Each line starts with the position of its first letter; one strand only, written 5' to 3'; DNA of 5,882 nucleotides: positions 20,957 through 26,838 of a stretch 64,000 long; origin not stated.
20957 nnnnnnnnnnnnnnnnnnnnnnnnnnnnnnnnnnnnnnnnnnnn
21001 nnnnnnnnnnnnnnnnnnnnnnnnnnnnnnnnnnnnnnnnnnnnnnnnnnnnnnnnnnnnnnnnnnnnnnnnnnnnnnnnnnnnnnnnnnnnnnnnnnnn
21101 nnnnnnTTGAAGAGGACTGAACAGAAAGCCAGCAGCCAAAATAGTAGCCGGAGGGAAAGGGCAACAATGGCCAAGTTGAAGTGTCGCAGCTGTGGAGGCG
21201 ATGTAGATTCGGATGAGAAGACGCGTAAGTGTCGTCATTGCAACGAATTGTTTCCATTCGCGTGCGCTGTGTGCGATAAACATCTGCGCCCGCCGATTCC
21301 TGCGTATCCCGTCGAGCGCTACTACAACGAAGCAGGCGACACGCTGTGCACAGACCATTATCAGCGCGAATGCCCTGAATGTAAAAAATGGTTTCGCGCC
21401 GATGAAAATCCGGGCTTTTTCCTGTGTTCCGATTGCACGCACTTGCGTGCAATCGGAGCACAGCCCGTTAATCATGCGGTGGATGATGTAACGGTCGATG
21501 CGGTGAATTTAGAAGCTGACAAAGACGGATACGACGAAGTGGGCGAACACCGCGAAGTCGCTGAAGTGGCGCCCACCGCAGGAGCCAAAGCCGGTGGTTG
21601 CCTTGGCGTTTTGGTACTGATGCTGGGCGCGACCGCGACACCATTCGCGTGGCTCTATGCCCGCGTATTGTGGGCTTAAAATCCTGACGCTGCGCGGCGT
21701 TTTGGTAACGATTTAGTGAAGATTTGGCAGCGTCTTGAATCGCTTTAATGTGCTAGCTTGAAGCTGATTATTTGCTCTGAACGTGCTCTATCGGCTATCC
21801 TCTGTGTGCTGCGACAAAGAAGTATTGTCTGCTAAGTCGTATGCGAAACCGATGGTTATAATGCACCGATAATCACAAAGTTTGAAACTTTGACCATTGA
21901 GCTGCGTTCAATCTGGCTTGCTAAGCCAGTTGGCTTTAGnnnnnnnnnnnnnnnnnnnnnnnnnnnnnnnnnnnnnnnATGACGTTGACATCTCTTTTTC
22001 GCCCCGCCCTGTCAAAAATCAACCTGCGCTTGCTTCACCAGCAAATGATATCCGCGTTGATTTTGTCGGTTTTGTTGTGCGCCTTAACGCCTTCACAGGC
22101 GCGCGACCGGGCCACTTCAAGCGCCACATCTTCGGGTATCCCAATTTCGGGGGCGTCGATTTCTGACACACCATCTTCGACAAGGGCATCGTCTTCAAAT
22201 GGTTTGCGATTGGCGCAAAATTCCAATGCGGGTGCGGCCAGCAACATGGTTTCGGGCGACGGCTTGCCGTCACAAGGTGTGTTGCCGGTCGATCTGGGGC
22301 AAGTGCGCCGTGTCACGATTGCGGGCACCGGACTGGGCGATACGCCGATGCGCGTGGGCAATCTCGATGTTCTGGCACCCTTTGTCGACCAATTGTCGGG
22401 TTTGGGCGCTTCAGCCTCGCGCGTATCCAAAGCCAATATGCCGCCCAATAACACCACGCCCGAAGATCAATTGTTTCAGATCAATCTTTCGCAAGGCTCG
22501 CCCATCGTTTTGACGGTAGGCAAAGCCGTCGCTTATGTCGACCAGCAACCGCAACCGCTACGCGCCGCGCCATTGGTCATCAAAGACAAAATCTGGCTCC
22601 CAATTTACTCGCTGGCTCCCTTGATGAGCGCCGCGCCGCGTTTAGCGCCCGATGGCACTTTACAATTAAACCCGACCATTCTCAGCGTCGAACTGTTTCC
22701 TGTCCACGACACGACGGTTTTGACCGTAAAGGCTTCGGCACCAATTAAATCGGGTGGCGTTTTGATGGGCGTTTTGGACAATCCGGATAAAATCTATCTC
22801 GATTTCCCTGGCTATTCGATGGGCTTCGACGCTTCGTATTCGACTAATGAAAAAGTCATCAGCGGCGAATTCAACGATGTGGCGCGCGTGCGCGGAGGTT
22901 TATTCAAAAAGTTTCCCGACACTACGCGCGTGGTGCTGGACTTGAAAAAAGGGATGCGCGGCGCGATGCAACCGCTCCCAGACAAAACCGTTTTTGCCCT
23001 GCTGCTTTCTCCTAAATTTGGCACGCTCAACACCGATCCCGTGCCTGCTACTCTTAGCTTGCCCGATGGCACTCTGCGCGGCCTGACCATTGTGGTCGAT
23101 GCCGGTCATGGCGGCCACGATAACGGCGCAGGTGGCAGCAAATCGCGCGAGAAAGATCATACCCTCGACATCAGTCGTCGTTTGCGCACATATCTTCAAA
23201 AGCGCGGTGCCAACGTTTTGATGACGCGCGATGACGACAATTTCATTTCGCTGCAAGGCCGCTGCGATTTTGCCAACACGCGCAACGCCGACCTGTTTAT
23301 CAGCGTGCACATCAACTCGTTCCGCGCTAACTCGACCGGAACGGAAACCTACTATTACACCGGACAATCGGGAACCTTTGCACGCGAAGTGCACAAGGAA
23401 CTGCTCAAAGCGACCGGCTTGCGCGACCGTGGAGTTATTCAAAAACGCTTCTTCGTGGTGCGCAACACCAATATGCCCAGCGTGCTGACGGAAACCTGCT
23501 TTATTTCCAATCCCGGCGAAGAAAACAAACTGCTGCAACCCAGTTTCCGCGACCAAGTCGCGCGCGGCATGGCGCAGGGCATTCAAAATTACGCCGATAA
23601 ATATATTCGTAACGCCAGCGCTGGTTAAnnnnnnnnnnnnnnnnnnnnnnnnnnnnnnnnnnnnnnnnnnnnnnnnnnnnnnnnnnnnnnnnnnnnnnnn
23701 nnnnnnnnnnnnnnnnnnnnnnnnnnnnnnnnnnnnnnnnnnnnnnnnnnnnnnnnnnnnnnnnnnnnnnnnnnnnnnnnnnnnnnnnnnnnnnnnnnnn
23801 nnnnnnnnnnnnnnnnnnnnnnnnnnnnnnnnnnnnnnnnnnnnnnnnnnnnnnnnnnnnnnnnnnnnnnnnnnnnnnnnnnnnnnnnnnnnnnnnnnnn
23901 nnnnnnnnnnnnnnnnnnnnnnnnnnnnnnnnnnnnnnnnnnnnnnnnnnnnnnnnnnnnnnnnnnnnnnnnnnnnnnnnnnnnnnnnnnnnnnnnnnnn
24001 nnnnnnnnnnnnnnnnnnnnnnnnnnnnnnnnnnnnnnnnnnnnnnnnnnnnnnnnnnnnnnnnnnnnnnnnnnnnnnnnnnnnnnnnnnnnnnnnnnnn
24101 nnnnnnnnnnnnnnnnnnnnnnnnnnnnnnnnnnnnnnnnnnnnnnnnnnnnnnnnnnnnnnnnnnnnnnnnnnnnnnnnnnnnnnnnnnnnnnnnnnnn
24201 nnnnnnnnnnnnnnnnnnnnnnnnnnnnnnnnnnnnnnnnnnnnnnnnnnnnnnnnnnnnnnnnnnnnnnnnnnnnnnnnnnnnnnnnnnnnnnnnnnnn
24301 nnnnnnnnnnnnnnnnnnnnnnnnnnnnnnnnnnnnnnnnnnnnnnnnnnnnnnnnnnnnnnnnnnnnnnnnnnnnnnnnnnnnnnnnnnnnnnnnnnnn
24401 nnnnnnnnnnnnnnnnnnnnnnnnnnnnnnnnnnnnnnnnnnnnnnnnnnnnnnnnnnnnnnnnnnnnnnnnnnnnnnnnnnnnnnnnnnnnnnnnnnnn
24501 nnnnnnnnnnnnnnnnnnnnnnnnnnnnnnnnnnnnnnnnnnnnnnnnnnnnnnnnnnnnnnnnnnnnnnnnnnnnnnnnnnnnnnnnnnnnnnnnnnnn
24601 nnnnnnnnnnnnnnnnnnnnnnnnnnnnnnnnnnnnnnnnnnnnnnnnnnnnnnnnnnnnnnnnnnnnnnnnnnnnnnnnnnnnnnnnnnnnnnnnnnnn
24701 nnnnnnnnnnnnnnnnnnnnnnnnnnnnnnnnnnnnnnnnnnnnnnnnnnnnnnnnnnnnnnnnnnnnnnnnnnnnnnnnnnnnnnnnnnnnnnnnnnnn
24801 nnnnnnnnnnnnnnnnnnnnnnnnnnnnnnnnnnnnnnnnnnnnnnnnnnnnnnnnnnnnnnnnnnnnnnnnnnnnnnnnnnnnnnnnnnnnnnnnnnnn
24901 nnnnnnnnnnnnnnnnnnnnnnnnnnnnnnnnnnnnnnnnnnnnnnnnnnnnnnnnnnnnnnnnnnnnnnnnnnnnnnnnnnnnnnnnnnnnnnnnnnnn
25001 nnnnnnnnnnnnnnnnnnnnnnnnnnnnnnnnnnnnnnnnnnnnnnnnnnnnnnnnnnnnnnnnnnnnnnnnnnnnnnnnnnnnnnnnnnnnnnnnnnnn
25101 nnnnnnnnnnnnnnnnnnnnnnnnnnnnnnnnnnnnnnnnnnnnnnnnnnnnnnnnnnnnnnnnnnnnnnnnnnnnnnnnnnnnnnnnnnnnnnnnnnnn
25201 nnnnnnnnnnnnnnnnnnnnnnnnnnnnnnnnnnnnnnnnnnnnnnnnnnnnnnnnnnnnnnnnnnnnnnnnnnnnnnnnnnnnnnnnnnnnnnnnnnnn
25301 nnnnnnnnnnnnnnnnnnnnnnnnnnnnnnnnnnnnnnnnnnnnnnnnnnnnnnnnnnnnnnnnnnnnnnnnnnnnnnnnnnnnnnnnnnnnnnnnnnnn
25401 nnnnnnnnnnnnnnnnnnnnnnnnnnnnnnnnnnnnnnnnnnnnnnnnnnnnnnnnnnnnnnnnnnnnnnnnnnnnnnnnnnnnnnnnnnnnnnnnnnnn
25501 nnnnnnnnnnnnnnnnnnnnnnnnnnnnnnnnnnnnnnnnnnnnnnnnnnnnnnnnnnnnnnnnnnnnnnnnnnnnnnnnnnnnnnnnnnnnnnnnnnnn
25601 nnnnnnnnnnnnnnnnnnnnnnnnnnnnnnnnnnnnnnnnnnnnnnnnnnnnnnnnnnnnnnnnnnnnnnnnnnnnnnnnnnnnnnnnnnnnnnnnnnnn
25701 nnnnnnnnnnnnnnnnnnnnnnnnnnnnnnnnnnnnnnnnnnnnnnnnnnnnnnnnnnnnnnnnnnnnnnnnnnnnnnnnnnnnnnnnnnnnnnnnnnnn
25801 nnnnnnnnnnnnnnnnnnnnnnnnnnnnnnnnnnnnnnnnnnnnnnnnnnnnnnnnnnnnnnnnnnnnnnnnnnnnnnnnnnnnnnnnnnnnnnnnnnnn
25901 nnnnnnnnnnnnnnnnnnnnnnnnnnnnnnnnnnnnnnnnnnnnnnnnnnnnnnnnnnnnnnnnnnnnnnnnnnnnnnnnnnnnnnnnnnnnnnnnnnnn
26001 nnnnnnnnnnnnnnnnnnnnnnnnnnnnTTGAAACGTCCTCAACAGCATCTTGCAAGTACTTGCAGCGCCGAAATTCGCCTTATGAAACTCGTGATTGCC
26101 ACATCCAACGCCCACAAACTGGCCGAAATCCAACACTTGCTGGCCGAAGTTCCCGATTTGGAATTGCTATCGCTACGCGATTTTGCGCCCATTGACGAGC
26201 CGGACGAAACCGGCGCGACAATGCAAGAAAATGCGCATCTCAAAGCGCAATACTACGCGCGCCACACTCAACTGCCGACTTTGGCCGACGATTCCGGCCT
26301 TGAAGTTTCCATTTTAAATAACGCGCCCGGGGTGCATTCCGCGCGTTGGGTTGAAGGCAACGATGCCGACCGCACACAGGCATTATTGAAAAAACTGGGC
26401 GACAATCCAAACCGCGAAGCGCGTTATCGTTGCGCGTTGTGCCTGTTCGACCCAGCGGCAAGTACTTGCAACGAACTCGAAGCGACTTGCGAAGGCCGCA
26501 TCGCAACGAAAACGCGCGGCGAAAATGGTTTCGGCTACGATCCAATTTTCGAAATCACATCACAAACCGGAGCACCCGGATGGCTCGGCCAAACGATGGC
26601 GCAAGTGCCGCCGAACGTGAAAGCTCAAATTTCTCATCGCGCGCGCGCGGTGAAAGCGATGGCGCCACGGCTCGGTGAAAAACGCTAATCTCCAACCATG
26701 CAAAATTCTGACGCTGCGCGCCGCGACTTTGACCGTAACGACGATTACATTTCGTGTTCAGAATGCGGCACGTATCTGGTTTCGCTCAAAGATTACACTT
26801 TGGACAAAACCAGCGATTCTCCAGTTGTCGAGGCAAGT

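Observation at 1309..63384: Pervasive 12-16 bp perfect palindrome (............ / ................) at roughly one copy per 1.3-1.4 kb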

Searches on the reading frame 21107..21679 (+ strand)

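Call 24: search_protein_families(library=pfam, proteins=[window:21107-21679:+], max_evalue=0.00001)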
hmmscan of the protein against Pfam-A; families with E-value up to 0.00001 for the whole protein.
window:21107-21679:+ (190 aa): 0 families

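Call 27: search_protein_families(library=ncbifam, proteins=[window:21107-21679:+], max_evalue=0.01)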
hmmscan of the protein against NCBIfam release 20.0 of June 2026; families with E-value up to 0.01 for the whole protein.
window:21107-21679:+ (190 aa): 1 family
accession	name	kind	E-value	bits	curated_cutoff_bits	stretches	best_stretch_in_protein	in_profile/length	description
NF045720.1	rubredox_RCKP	subfamily_domain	0.0057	16.2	45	1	21-47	1-27/34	RCKP-type rubredoxin-like domain-containing protein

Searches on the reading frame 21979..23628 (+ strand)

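Call 6: search_protein_families(library=ncbifam, proteins=[window:21979-23628:+])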
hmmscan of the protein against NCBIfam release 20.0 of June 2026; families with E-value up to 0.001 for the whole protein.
window:21979-23628:+ (549 aa): 6 families
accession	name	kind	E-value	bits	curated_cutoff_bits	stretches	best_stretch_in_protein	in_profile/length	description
TIGR02883.1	spore_cwlD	equivalog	8.4e-38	130.4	221.55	1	370-538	2-189/189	N-acetylmuramoyl-L-alanine amidase CwlD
NF038267.1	amidase_AmiC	exception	3.5e-36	124.7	700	2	316-453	136-273/407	N-acetylmuramoyl-L-alanine amidase AmiC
NF007652.1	PRK10319.1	equivalog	4.1e-30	105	400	2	371-453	60-144/291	N-acetylmuramoyl-L-alanine amidase AmiA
NF007751.0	PRK10431.1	equivalog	6.6e-26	90.8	532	2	369-448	192-273/445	N-acetylmuramoyl-L-alanine amidase AmiB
NF038140.1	amidase_Rv3717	exception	1.2e-08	34.6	335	1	389-539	65-231/233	Rv3717 family N-acetylmuramoyl-L-alanine amidase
NF050040.1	horm_taper_TftA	equivalog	1.4e-08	33.9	500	1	371-541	4-186/450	hormogonium tapered terminus morphoprotein TftA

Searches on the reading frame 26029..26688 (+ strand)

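Call 24: search_protein_families(library=pfam, proteins=[window:26029-26688:+], max_evalue=0.00001)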
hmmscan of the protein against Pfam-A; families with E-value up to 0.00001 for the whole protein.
window:26029-26688:+ (219 aa): 1 family
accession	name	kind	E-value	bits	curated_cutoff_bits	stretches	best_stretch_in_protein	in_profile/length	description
PF01725.21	Ham1p_like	-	2.2e-56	191.1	22.5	1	21-212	1-184/186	Ham1 family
